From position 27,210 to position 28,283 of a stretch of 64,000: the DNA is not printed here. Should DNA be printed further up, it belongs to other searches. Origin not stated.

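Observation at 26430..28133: Two-gene operon: minimal nucleotidyltransferase (strong SD) + TrpH-like PHP phosphoesterase, candidate nucleotide-signal or modification module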

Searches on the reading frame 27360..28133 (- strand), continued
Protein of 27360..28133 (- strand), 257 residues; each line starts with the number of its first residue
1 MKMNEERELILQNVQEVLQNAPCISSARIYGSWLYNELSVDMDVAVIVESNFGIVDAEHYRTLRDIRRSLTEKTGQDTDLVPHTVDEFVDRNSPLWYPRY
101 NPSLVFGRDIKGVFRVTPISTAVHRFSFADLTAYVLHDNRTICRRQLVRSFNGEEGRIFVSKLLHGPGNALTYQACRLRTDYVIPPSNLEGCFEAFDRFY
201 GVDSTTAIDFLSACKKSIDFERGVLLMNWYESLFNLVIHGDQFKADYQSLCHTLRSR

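Call 40: search_protein_representatives(alignment_id=A1)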
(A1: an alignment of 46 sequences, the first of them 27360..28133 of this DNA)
Query: 46 sequences, 258 profile positions. Proteins with E-value up to 0.001 (for the whole library): 46; up to 1e-10: 37; up to 1e-30: 28. The best 46 are listed.
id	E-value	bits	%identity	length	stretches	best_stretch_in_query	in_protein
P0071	2.3e-103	361.5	-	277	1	4-256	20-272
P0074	2.5e-96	338.4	-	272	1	6-252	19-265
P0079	4.9e-94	330.9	-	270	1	2-257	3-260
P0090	1.3e-92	326.2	-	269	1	6-256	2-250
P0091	1.6e-91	322.7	-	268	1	2-256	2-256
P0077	4.9e-91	321.1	-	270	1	4-257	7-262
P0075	7.9e-83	294.2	-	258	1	4-198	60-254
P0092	5.1e-78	278.4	-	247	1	11-240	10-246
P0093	2.0e-77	276.5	-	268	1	7-241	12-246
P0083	4.4e-77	275.3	-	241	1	9-243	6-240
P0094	4.5e-76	272.0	-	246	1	9-238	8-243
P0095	6.3e-74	265.0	-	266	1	7-242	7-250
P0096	9.1e-72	257.9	-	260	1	6-255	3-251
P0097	2.8e-70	253.1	-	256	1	4-254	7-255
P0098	1.4e-66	241.0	-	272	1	6-254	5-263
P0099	4.0e-62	226.3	-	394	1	5-242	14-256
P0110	2.0e-31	125.7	-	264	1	11-216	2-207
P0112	2.6e-27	112.2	-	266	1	9-206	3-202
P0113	6.2e-26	107.7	-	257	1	10-208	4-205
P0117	1.7e-17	80.1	-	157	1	3-82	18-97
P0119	4.8e-13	65.5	-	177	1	175-256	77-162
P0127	1.6e-05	40.8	-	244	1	4-131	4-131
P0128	5.4e-04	35.8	-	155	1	6-82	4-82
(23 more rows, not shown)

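Call 44: search_protein_families(library=pfam, alignment_id=A2, max_evalue=0.00001)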
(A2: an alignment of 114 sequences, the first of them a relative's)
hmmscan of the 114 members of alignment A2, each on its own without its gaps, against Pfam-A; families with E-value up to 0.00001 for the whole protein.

A. member 1, L001:3182-3592:+ (136 aa): 0 families

B. families by the number of members that match (of 114 scanned): 125 families (the first 25 are shown)
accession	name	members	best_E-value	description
PF00275.25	EPSP_synthase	9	1.8e-76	EPSP synthase (3-phosphoshikimate 1-carboxyvinyltransferase)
PF02518.31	HATPase_c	4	1.4e-28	Histidine kinase-, DNA gyrase B-, and HSP90-like ATPase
PF00293.34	NUDIX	4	5.5e-11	NUDIX domain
PF08245.18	Mur_ligase_M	3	5.5e-53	Mur ligase middle domain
PF02875.26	Mur_ligase_C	3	3.3e-30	Mur ligase, glutamate ligase domain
PF02698.23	DUF218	3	9e-20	DUF218 domain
PF00512.31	HisKA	3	1e-18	His Kinase A (phospho-acceptor) domain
PF00009.33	GTP_EFTU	2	4.1e-51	Elongation factor Tu GTP binding domain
PF00932.25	LTD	2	1.8e-42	Lamin Tail Domain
PF00436.31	SSB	2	7e-39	Single-strand binding protein family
PF00155.27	Aminotran_1_2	2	7.6e-34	Aminotransferase class I and II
PF18911.6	PKD_4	2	2.2e-32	PKD domain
PF00801.26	PKD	2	9.3e-20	PKD domain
PF01751.28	Toprim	2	1.6e-16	Toprim domain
PF22042.2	EF-G_D2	2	6.9e-15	Elongation factor G domain 2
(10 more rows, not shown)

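Call 45: search_protein_families(library=padloc, alignment_id=A2, max_evalue=0.00001)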
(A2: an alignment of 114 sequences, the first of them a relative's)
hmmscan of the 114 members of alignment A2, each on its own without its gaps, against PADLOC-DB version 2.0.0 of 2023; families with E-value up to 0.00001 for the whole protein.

A. member 1, L001:3182-3592:+ (136 aa): 0 families

B. families by the number of members that match (of 114 scanned): 20 families
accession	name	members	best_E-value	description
PDLC04899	PDC-S07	3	1.3e-10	-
PDLC04647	PDC-M43B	2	8.6e-10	-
PDLC03767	RT_UG29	1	1e-48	DRT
PDLC03800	RTasDnaG-like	1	4.8e-36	DRT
PDLC04840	PDC-S04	1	1.6e-31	-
PDLC04836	PDC-S04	1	1.6e-27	-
PDLC04837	PDC-S04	1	2.6e-25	-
PDLC03963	SoFic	1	1.2e-20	-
PDLC05067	PDC-S69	1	5.4e-14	-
PDLC04689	PDC-M51A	1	1.7e-13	-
PDLC01720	Csa3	1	1.2e-11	Csa3_1_CAS-I-II-III-IV-V-VI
PDLC04839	PDC-S04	1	5.6e-10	-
PDLC01438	Csa3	1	1.9e-08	"CAS-I,CAS-II,CAS-III,CAS-IV,CAS-V,CAS-VI; associated_signaling"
PDLC01858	CARF3--CARF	1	2.1e-07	-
PDLC01434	CasR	1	2.8e-07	"CAS-I,CAS-II,CAS-III,CAS-IV,CAS-V,CAS-VI; associated_signaling"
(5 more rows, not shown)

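Call 46: search_protein_families(library=ncbifam, proteins=[L018:11624-12397:+, L020:6154-6927:+, L019:10097-11125:+, L042:3293-4531:+, L010:10782-11378:+, L037:9231-9842:-, L018:10782-11615:+], max_evalue=0.01)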
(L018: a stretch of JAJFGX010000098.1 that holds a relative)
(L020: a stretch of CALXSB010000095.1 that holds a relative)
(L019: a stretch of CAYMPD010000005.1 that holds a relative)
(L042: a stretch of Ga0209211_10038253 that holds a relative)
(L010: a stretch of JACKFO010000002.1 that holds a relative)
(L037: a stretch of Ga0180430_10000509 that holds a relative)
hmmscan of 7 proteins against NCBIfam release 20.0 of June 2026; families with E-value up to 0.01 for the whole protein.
L018:11624-12397:+ (257 aa): 6 families
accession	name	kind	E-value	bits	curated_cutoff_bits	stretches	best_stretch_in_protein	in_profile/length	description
TIGR00586.1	mutt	equivalog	3.1e-06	27.2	97.9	1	114-234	11-127/129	8-oxo-dGTP diphosphatase MutT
NF006530.0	PRK08999.1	equivalog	1.3e-05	24.5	245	1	114-178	12-74/315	Nudix family hydrolase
NF041653.1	Nud_hyd_Meth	equivalog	0.0015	18.4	300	0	8-63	101-154/170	Nudix hydrolase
NF001937.0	PRK00714.1-4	equivalog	0.0019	17.8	139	1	115-175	15-68/161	RNA pyrophosphohydrolase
NF007834.0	PRK10546.1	equivalog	0.0065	16.3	156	0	115-169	10-62/135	pyrimidine (deoxy)nucleoside triphosphate diphosphatase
NF008044.0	PRK10776.1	equivalog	0.0091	15.9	148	0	114-173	10-67/130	8-oxo-dGTP diphosphatase MutT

L020:6154-6927:+ (257 aa): 6 families
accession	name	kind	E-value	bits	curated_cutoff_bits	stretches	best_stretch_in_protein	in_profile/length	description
NF006530.0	PRK08999.1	equivalog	3.4e-06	26.3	245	1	109-175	9-73/315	Nudix family hydrolase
TIGR00586.1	mutt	equivalog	8.4e-06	25.8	97.9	1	110-215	9-113/129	8-oxo-dGTP diphosphatase MutT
NF008044.0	PRK10776.1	equivalog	0.00072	19.4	148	1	107-166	4-62/130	8-oxo-dGTP diphosphatase MutT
NF001936.0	PRK00714.1-3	equivalog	0.0019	18.1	118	1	117-231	22-129/155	RNA pyrophosphohydrolase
NF001937.0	PRK00714.1-4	equivalog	0.0024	17.5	139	1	107-165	9-61/161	RNA pyrophosphohydrolase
NF007834.0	PRK10546.1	equivalog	0.0099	15.7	156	0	109-178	7-73/135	pyrimidine (deoxy)nucleoside triphosphate diphosphatase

L019:10097-11125:+ (342 aa): 2 families
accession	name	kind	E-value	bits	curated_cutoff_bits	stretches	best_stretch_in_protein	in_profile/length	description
NF041652.1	Nud_hyd_Dein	equivalog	9.3e-06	25.9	200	1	215-280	12-77/152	Nudix hydrolase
NF007834.0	PRK10546.1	equivalog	0.0085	15.9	156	0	221-278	6-62/135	pyrimidine (deoxy)nucleoside triphosphate diphosphatase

L042:3293-4531:+ (412 aa): 19 families
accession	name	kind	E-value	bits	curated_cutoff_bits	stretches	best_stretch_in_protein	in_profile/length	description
NF006530.0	PRK08999.1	equivalog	2.5e-07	30.1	245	1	30-68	30-68/315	Nudix family hydrolase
NF008044.0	PRK10776.1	equivalog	2e-06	27.7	148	1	34-97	32-94/130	8-oxo-dGTP diphosphatase MutT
TIGR02705.1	nudix_YtkD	equivalog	2e-06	27.4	154.4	1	14-68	26-80/156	RNA deprotection pyrophosphohydrolase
TIGR00586.1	mutt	equivalog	1.4e-05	25.1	97.9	1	32-66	31-65/129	8-oxo-dGTP diphosphatase MutT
NF001935.0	PRK00714.1-2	equivalog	2.3e-05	24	259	1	30-74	28-72/183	RNA pyrophosphohydrolase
NF001937.0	PRK00714.1-4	equivalog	2.8e-05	23.8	139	1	24-73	22-71/161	RNA pyrophosphohydrolase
NF012016.0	PRK15472.1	equivalog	5.7e-05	22.8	95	1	34-75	32-73/141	nucleoside triphosphatase NudI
NF003788.0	PRK05379.1-5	equivalog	5.7e-05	22.6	354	1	24-63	226-268/351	bifunctional nicotinamide-nucleotide adenylyltransferase/Nudix hydroxylase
NF007834.0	PRK10546.1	equivalog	6e-05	22.9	156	1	34-97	30-93/135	pyrimidine (deoxy)nucleoside triphosphate diphosphatase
NF001936.0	PRK00714.1-3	equivalog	0.00017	21.5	118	1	18-63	19-65/155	RNA pyrophosphohydrolase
NF003787.0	PRK05379.1-4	equivalog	0.00029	19.9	449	1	29-63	226-263/346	bifunctional nicotinamide-nucleotide adenylyltransferase/Nudix hydroxylase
NF001938.0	PRK00714.1-5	equivalog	0.00031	20.1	116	1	30-63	42-75/172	RNA pyrophosphohydrolase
NF003786.0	PRK05379.1-2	equivalog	0.00072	18.8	397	1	23-63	230-273/354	bifunctional nicotinamide-nucleotide adenylyltransferase/Nudix hydroxylase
NF006961.0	PRK09438.1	equivalog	0.0012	18.3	103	1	23-63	21-62/151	dihydroneopterin triphosphate diphosphatase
NF041652.1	Nud_hyd_Dein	equivalog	0.0017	18.6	200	1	33-71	43-81/152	Nudix hydrolase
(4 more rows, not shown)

L010:10782-11378:+ (198 aa): 0 families

L037:9231-9842:- (203 aa): 0 families

L018:10782-11615:+ (277 aa): 0 families

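Call 48: search_protein_families(library=pfam, alignment_id=A1, max_evalue=1)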
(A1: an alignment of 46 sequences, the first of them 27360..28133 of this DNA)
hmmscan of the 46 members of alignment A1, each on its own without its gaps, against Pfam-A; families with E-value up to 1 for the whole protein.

A. member 1, window:27360-28133:- (257 aa): 1 family
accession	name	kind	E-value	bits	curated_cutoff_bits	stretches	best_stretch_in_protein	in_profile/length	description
PF18765.7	Polbeta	-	0.00022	21.8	26.9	1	12-81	1-67/93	Polymerase beta, Nucleotidyltransferase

B. families by the number of members that match (of 46 scanned): 16 families
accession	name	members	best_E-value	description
PF18765.7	Polbeta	41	3e-06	Polymerase beta, Nucleotidyltransferase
PF01909.29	NTP_transf_2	8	0.0055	Nucleotidyltransferase domain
PF22600.2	MTPAP-like_central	6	0.009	Poly(A) RNA polymerase, mitochondrial-like, central palm domain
PF09985.14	Glucodextran_C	1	0.034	C-terminal binding-module, SLH-like, of glucodextranase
PF04473.18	DUF553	1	0.046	Transglutaminase-like domain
PF09060.15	L27_N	1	0.065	L27_N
PF14033.12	DUF4246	1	0.073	Protein of unknown function (DUF4246)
PF10356.15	RRG7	1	0.088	Required for respiratory growth protein 7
PF02201.23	SWIB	1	0.12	SWIB/MDM2 domain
PF08969.16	USP8_dimer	1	0.13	USP8 dimerisation domain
PF19088.6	TUTase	1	0.13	TUTase nucleotidyltransferase domain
PF02223.23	Thymidylate_kin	1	0.13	Thymidylate kinase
PF07720.18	TPR_3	1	0.14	Tetratricopeptide repeat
PF15859.10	DEC1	1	0.17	Deleted in esophageal cancer 1 family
PF11900.14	DUF3420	1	0.19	Domain of unknown function (DUF3420)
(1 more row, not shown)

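Call 51: find_related_loci(query=A1, collection=viral_contigs, flank=8000)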
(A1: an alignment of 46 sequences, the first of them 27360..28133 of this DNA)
Query A1 (257 aa) in viral_contigs; peptide patterns used: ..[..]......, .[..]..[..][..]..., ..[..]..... (x = any residue, [..] = any of these).
18 stretches matched a pattern, but none encodes a relative of the query by tblastn (E <= 1e-3).

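Call 52: fold_search(model_id=the predicted structure, library=viral)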
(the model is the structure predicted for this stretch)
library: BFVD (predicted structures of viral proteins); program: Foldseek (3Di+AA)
matches with E <= 10: 245; with E <= 0.001: 0
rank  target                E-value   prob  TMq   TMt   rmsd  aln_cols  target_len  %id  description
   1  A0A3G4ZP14            2.7e-03  0.91  0.23  0.13  15.9       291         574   13  Uncharacterized protein (Fragment) [Terrestrivirus sp.]
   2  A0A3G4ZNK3            1.0e-02  0.87  0.25  0.27  13.5       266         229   12  Polymerase nucleotidyl transferase domain-containing protein [Terrestrivirus sp.]
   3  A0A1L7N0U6            1.3e-02  0.93  0.30  0.27  15.9       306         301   13  Polymerase nucleotidyl transferase domain-containing protein [Ralstonia phage RP12]
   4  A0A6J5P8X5            1.3e-02  0.69  0.21  0.10  12.4       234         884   14  Uncharacterized protein [uncultured Caudovirales phage]
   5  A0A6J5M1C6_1          1.8e-02  0.89  0.26  0.12  10.6       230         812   13  Amidoligase enzyme [uncultured Caudovirales phage]
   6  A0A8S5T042            2.4e-02  0.57  0.23  0.15  17.0       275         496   14  Uncharacterized protein [Myoviridae sp. ctWb16]
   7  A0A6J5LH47            3.0e-02  0.54  0.21  0.17  13.6       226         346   15  Polymerase, nucleotidyl transferase domain containing protein [uncultured Caudovirales phage]
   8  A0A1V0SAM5            3.7e-02  1.00  0.31  0.48   6.2       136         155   15  Polymerase beta nucleotidyltransferase domain-containing protein [Catovirus CTV1]
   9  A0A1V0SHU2            4.6e-02  0.66  0.26  0.29  14.4       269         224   12  Putative nucleotidyltransferase [Klosneuvirus KNV1]
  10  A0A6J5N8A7            8.4e-02  0.33  0.25  0.17  15.0       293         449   12  LETM1-like [uncultured Caudovirales phage]
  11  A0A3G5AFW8            9.7e-02  0.47  0.24  0.09  13.9       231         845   11  Endonuclease/exonuclease/phosphatase family [Hyperionvirus sp.]
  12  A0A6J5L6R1            1.5e-01  0.89  0.24  0.44   5.9       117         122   11  Uncharacterized protein [uncultured Caudovirales phage]
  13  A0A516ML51            1.6e-01  0.75  0.24  0.31  12.6       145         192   12  (no name in the UniProt tables at hand)
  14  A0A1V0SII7            2.1e-01  0.23  0.22  0.08  15.4       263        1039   11  Uncharacterized protein [Klosneuvirus KNV1]
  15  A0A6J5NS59            2.3e-01  0.12  0.20  0.19  19.2       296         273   15  Poly A polymerase head domain-containing protein [uncultured Caudovirales phage]
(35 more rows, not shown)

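Call 57: find_encoding_contigs(protein=P0035, flank=6000, max_places=2)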
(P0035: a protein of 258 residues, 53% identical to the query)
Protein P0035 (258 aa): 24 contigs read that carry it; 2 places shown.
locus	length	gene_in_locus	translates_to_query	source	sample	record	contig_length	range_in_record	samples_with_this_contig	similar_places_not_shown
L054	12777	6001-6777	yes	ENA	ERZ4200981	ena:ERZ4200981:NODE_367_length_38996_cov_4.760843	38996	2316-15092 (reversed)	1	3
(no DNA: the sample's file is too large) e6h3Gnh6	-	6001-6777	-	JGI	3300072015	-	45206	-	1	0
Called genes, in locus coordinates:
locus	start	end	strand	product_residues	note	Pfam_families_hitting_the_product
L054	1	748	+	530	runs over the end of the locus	PF00239:Resolvase, PF07508:Recombinase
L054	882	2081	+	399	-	PF10412:TrwB_AAD_bind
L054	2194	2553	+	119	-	-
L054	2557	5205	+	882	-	-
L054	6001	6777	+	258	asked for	-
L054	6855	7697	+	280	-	PF02811:PHP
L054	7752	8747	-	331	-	-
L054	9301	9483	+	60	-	-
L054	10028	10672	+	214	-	-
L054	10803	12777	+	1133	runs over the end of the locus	PF01551:Peptidase_M23, PF13620:CarboxypepD_reg, PF13715:CarbopepD_reg_2, PF17210:SdrD_B (weak), PF22904:NOMO1-like_2nd, PF17802:SpaA (weak), PF18998:Flg_new_2, PF25059:FN3_DSCAM-DSCAML_C (faint)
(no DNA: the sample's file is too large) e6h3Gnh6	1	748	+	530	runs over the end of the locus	PF00239:Resolvase, PF07508:Recombinase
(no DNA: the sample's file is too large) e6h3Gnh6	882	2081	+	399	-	PF10412:TrwB_AAD_bind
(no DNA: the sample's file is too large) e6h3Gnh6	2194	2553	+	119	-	-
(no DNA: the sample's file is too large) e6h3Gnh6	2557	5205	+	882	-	-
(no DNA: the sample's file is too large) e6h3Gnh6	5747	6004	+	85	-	-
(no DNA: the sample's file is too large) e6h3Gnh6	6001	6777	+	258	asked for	-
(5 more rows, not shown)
